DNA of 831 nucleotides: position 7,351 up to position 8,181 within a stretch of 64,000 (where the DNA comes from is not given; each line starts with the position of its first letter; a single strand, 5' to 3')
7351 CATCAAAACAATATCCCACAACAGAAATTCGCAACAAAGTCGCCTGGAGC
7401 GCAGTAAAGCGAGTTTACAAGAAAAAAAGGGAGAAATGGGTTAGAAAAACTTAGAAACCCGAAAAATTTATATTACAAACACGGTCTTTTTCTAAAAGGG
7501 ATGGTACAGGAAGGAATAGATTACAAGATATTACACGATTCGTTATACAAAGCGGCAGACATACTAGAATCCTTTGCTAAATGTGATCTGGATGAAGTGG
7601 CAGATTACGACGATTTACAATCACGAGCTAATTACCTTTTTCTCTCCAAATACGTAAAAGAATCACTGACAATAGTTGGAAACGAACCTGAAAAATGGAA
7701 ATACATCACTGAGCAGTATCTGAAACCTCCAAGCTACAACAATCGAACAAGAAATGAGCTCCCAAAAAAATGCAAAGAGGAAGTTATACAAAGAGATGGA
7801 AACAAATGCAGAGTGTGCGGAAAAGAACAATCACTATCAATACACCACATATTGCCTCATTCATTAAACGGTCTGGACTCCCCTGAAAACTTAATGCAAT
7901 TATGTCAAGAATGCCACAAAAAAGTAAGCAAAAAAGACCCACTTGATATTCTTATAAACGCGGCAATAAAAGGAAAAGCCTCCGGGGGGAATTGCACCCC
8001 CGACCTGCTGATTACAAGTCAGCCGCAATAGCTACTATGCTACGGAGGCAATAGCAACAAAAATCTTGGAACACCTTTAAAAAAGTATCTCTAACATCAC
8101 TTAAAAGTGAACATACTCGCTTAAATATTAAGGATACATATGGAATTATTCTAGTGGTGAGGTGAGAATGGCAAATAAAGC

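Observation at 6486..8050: GC-rich foreign-looking islet: small Cys protein, ChaB-like protein, HNH nuclease and a degenerate tRNA-like end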

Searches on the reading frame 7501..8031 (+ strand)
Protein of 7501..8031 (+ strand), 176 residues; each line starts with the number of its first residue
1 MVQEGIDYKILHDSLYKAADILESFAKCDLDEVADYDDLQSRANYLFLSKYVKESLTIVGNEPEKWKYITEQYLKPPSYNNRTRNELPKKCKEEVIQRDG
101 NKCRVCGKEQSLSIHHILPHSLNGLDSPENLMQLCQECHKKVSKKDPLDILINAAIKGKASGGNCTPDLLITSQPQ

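Call 9: search_protein_families(library=pfam, proteins=[window:7501-8031:+], max_evalue=0.1)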
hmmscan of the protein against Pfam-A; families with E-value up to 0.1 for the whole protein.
window:7501-8031:+ (176 aa): 8 families
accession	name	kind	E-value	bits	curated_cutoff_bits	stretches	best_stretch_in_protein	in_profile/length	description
PF01844.29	HNH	-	7.4e-11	42.5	21.4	1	103-144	1-46/47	HNH endonuclease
PF14279.12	HNH_5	-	2.6e-08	34.1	27.5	1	103-143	1-44/56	HNH endonuclease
PF13391.12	HNH_2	-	7.3e-05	23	21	1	103-140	1-56/66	HNH endonuclease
PF03264.19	Cytochrom_NNT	-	0.00085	19.5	24.1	1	64-145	90-170/174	NapC/NirT cytochrome c family, N-terminal region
PF18912.6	DZR_2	-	0.0065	16.7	27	0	86-109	22-45/56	Double zinc ribbon domain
PF12773.13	DZR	-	0.019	15.6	27.3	1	90-145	3-37/45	Double zinc ribbon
PF13395.12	HNH_4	-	0.052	14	22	0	110-132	16-38/54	HNH endonuclease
PF04046.21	PSP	-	0.059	13.5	19.6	1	48-81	5-38/46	PSP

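Call 12: find_encoding_contigs(protein=window:7501-8031:+, flank=10000, max_places=6)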
Protein window:7501-8031:+ (176 aa): 5 contigs read that carry it; 4 places shown.
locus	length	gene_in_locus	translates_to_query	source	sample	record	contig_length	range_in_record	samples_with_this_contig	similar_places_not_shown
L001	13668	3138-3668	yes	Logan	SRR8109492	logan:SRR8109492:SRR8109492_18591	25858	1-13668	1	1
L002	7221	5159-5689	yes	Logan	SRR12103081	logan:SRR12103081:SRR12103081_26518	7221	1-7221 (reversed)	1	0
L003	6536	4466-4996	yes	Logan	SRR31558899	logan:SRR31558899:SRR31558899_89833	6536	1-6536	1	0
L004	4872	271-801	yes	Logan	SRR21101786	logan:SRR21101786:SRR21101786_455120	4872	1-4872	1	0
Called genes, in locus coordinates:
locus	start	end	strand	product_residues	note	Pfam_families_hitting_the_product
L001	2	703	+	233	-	?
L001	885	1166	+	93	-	PF01282:Ribosomal_S24e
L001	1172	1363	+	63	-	PF01599:Ribosomal_S27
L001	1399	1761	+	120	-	PF07883:Cupin_2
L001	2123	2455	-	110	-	-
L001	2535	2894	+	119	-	-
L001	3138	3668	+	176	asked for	PF01844:HNH, PF14279:HNH_5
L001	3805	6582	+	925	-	PF00082:Peptidase_S8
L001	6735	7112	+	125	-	PF13384:HTH_23 (faint), PF13936:HTH_38 (weak)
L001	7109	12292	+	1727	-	PF07705:CARDB (weak)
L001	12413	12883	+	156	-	-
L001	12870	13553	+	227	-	-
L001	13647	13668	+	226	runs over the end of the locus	-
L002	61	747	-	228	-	-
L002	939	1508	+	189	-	PF03876:SHS2_Rpb7-N, PF00575:S1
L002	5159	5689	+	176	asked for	PF01844:HNH, PF14279:HNH_5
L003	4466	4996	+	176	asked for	PF01844:HNH, PF14279:HNH_5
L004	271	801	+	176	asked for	PF01844:HNH, PF14279:HNH_5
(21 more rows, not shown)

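Call 16: search_protein_families(library=phrogs, proteins=[window:7501-8031:+], max_evalue=0.01)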
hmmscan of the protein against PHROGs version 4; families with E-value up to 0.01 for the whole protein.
window:7501-8031:+ (176 aa): 39 families (the best 25 are shown)
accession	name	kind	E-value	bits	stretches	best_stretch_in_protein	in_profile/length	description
phrog_119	-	DNA, RNA and nucleotide metabolism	3.8e-14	53.4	1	40-146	138-258/443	HNH endonuclease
phrog_8048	-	DNA, RNA and nucleotide metabolism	1e-13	52.1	1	77-146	153-229/273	HNH endonuclease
phrog_740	-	DNA, RNA and nucleotide metabolism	1.6e-13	51.4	1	81-143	19-85/332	HNH endonuclease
phrog_589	-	DNA, RNA and nucleotide metabolism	4e-13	50.5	1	77-147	68-143/179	HNH endonuclease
phrog_7370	-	DNA, RNA and nucleotide metabolism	5.5e-13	50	1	82-141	23-82/115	HNH endonuclease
phrog_1271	-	DNA, RNA and nucleotide metabolism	3e-12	47.6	1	91-146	258-319/361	HNH endonuclease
phrog_144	-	DNA, RNA and nucleotide metabolism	2e-11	44.9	1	76-146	60-136/175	HNH endonuclease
phrog_7785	-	DNA, RNA and nucleotide metabolism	2.2e-11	44.9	1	79-144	50-113/147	HNH endonuclease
phrog_14314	-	DNA, RNA and nucleotide metabolism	7e-11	43.9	1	88-140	4-59/252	HNH endonuclease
phrog_6050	-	DNA, RNA and nucleotide metabolism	2.4e-10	40.8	1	89-146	300-361/402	HNH endonuclease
phrog_333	-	DNA, RNA and nucleotide metabolism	3.4e-10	41.2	1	81-145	10-81/138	HNH endonuclease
phrog_16726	-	DNA, RNA and nucleotide metabolism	5.8e-10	40.4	1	84-144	80-142/308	HNH endonuclease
phrog_8446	-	DNA, RNA and nucleotide metabolism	7.1e-10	39.9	1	89-143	129-196/211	HNH endonuclease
phrog_4581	-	head and packaging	1.3e-09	38.9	1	89-146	54-112/395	terminase small subunit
phrog_5956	-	DNA, RNA and nucleotide metabolism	1.7e-09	38.4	1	82-145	41-110/138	HNH endonuclease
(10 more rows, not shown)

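Call 27: find_homologous_proteins(query=window:7501-8031:+)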
Query window:7501-8031:+ (176 aa): 1 proteins with E <= 0.001 among 42 candidates.
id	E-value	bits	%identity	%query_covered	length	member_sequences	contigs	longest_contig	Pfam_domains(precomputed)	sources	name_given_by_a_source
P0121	1.0e-114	399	100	100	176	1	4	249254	PF01844.30,PF14279.13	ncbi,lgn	-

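Call 35: search_protein_representatives(protein=window:7501-8031:+)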
Query: 176 residues. Proteins with E-value up to 0.001 (for the whole library): 13703; up to 1e-10: 25; up to 1e-30: 1. The best 150 are listed.
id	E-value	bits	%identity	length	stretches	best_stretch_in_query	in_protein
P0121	3.3e-115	398.5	100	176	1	1-176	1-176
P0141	2.5e-17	79.7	40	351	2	76-141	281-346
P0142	2.9e-16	76.3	37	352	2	72-143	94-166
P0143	1.1e-14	71.1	41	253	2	91-143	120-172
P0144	2.1e-14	70.2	34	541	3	83-153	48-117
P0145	6.3e-14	68.7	37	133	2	92-142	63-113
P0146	2.0e-12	63.8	39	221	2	85-146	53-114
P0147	3.7e-12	62.9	47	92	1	90-146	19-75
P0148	4.9e-12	62.5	37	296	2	83-145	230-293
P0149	5.3e-12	62.4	39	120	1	60-153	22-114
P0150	7.7e-12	61.9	33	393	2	85-142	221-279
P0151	8.9e-12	61.7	35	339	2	76-144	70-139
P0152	1.6e-11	60.8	40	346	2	84-150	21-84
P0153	1.7e-11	60.7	44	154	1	78-143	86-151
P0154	2.2e-11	60.4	40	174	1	55-146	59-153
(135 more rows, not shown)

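Call 62: list_cluster_members(proteins=[P0121, P0004, P0002])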
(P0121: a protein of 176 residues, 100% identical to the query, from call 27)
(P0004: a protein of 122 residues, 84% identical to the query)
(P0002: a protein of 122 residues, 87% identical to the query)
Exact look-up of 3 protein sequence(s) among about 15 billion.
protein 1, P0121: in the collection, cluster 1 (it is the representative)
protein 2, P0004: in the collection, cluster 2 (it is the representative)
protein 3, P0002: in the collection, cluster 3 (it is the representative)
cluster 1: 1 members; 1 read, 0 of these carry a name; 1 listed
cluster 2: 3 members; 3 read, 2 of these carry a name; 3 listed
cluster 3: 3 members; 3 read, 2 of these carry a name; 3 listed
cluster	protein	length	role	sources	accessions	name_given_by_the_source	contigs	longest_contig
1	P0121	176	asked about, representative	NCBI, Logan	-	-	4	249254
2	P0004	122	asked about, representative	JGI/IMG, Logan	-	hypothetical protein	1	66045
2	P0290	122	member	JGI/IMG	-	hypothetical protein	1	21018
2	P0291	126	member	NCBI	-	-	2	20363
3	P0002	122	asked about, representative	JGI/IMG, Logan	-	hypothetical protein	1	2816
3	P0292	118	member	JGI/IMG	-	hypothetical protein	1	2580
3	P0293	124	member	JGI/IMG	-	-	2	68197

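Call 67: find_related_loci(query=window:7501-8031:+, collection=viral_contigs, flank=5000)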
Query window:7501-8031:+ (176 aa) in viral_contigs; peptide patterns used: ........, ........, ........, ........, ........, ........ (x = any residue, [..] = any of these).
8 stretches matched a pattern, but none encodes a relative of the query by tblastn (E <= 1e-3).

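Call 73: search_protein_families(library=padloc, proteins=[window:7501-8031:+], max_evalue=0.01)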
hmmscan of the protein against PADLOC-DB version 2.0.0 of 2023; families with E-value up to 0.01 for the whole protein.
window:7501-8031:+ (176 aa): 18 families
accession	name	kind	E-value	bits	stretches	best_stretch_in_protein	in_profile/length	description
PDLC02859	DpdF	-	3.5e-06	23.7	1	95-140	2-50/545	DpdF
PDLC04248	PDC-M01B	-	8.1e-05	20.6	1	81-147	12-83/216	-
PDLC04259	PDC-M01B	-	0.00015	19.8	1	79-145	74-141/277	-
PDLC03656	mREase_IV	-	0.00021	19.1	1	108-144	221-257/277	Type IV methyl-directed restriction enzyme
PDLC03478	REase_II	-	0.00029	18.6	1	76-141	85-157/219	Type II restriction enzyme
PDLC00642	ZorE2|ZorE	-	0.00088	16.8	1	102-142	218-258/283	HNH endonuclease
PDLC04255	PDC-M01B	-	0.0013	16.5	1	97-142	104-151/285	-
PDLC00335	PtuB1|PtuB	-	0.0015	16.1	1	89-149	37-105/214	Unknown function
PDLC04264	PDC-M01B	-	0.0016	16.2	1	78-145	75-147/282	-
PDLC00350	PtuB1|PtuB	-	0.0017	16.3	1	84-157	33-114/224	Unknown function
PDLC00742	Effector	-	0.0019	15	1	123-147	181-205/527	Endonuclease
PDLC00749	Effector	-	0.0029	14.7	1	126-150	79-103/395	Endonuclease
PDLC04251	PDC-M01B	-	0.0041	14.6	1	93-145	91-145/279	-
PDLC04247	PDC-M01B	-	0.0044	14.9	1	49-145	47-147/286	-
PDLC00645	ZorE2|ZorE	-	0.0049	13.9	1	101-147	210-259/375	HNH endonuclease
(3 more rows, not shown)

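Call 74: search_protein_families(library=ncbifam, proteins=[window:7501-8031:+], max_evalue=0.01)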
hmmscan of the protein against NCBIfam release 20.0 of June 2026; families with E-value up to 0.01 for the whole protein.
window:7501-8031:+ (176 aa): 2 families
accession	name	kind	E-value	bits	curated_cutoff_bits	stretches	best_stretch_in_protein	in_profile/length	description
NF040563.1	guided_IscB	equivalog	9e-14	51.3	175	1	89-148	181-241/314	RNA-guided endonuclease IscB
NF058586.1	HNHNucHlpB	equivalog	0.00054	20.3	130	1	101-143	7-48/99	HNH nuclease-like protein HlpB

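Call 76: search_solved_structures(query=window:7501-8031:+, max_evalue=0.01)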
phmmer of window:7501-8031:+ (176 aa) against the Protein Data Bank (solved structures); distinct sequences matched with E-value up to 0.01: 10.
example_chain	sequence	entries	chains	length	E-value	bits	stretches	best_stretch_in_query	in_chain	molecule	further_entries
9nvu_P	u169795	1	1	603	8.8e-07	32.3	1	97-145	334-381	OrufIscB-REC-swap 49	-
9k2z_A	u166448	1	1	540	2e-06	31.1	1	73-144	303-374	HfmIscB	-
6me0_C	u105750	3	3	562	2.5e-05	27.6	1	89-146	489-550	Maturase reverse transcriptase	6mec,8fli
8ydb_J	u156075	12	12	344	0.00051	23.3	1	81-144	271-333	Cas8f fusion with HNH | HNH endonuclease | a protein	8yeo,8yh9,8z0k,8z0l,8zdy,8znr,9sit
9sjn_A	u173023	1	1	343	0.00051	23.3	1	81-144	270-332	Cas8f fusion with HNH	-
8w1p_G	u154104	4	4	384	0.00062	23.1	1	81-144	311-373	Cas8 | Cas8f fusion with HNH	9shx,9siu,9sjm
6ghc_A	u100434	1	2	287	0.00072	22.9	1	109-143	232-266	5-methylcytosine-specific restriction enzyme A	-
9lgi_A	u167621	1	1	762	0.0046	20.2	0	84-149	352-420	HNH nuclease domain-containing protein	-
8zq9_B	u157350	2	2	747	0.0071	19.6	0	68-150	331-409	a protein | HNH nuclease domain-containing protein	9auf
8w2z_A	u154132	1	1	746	0.0071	19.6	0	68-150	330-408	HNH nuclease domain-containing protein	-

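Call 86: find_encoding_contigs(protein=P0293, flank=10000, max_places=3)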
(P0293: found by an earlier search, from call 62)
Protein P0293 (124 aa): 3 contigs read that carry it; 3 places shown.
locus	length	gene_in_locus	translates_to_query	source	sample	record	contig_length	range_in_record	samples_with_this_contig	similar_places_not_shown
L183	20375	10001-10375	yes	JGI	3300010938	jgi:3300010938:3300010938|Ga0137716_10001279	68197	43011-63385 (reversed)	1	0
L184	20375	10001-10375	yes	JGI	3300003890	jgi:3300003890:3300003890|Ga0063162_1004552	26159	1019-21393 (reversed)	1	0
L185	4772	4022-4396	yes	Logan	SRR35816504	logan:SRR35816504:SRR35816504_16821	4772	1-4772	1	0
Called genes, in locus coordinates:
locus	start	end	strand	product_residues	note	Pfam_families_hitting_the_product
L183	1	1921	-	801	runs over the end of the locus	PF01326:PPDK_N, PF00391:PEP-utilizers, PF02896:PEP-utilizers_C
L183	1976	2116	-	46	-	-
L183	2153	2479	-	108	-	-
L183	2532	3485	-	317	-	-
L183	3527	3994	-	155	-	PF06695:Sm_multidrug_ex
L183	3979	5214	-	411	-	PF01909:NTP_transf_2 (weak), PF09249:tRNA_NucTransf2, PF21133:CAA_C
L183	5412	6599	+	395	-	PF00999:Na_H_Exchanger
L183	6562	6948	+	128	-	PF18477:PIN_9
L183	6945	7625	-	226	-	-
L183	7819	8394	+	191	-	PF03876:SHS2_Rpb7-N, PF00575:S1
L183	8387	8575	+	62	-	PF06093:Spt4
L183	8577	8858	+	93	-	PF01282:Ribosomal_S24e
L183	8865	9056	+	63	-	PF01599:Ribosomal_S27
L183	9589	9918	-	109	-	-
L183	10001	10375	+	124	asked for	-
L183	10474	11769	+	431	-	-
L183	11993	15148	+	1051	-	PF00082:Peptidase_S8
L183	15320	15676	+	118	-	PF13384:HTH_23 (faint), PF13936:HTH_38 (faint)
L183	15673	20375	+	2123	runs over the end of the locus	PF07705:CARDB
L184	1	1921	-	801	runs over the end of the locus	PF01326:PPDK_N, PF00391:PEP-utilizers, PF02896:PEP-utilizers_C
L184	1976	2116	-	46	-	-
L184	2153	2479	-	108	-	-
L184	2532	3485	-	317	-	-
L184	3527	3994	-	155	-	PF06695:Sm_multidrug_ex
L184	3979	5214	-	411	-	PF01909:NTP_transf_2 (weak), PF09249:tRNA_NucTransf2, PF21133:CAA_C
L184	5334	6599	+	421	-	PF00999:Na_H_Exchanger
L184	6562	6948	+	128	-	PF18477:PIN_9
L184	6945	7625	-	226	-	-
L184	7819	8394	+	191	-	PF03876:SHS2_Rpb7-N, PF00575:S1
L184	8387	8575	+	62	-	PF06093:Spt4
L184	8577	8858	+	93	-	PF01282:Ribosomal_S24e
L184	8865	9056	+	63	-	PF01599:Ribosomal_S27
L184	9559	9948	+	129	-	-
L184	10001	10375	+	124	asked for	-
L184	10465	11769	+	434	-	-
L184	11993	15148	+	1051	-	PF00082:Peptidase_S8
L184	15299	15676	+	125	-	PF13384:HTH_23 (faint), PF13936:HTH_38 (faint)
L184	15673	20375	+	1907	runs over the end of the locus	?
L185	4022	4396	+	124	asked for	-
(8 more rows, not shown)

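Call 88: search_protein_families(library=pfam, proteins=[L183:10474-11769:+], max_evalue=0.1)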
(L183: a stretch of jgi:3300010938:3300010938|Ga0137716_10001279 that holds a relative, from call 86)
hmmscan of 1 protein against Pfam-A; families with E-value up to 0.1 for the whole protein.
L183:10474-11769:+ (431 aa): 0 families

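Call 89: search_protein_families(library=phrogs, proteins=[L183:10474-11769:+], max_evalue=0.01)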
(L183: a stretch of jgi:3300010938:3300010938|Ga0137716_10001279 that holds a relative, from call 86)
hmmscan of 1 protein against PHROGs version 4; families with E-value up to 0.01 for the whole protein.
L183:10474-11769:+ (431 aa): 6 families
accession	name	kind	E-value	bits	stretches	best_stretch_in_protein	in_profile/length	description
phrog_27771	-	unknown function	2.2e-24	87.1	1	298-413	416-531/549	-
phrog_19778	-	unknown function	2.8e-24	86.9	1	235-409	173-345/362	-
phrog_34504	-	unknown function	5e-21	76.2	1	316-419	277-378/386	-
phrog_559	-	DNA, RNA and nucleotide metabolism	1.8e-18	67.6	1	320-427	310-416/607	HNH endonuclease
phrog_9084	-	DNA, RNA and nucleotide metabolism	2.1e-12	48.5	1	347-425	92-171/187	homing endonuclease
phrog_4538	-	unknown function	1.4e-10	41.6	1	343-430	255-341/447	-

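Call 91: search_protein_families(library=ncbifam, proteins=[L183:10474-11769:+], max_evalue=0.1)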
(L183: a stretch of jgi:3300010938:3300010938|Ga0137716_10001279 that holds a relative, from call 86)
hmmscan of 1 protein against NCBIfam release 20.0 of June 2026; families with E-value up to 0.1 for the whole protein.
L183:10474-11769:+ (431 aa): 1 family
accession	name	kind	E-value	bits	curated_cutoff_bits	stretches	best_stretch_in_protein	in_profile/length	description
NF053602.1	Phr_regulator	exception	0.099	12.2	320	0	2-46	126-171/191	heat shock transcription regulator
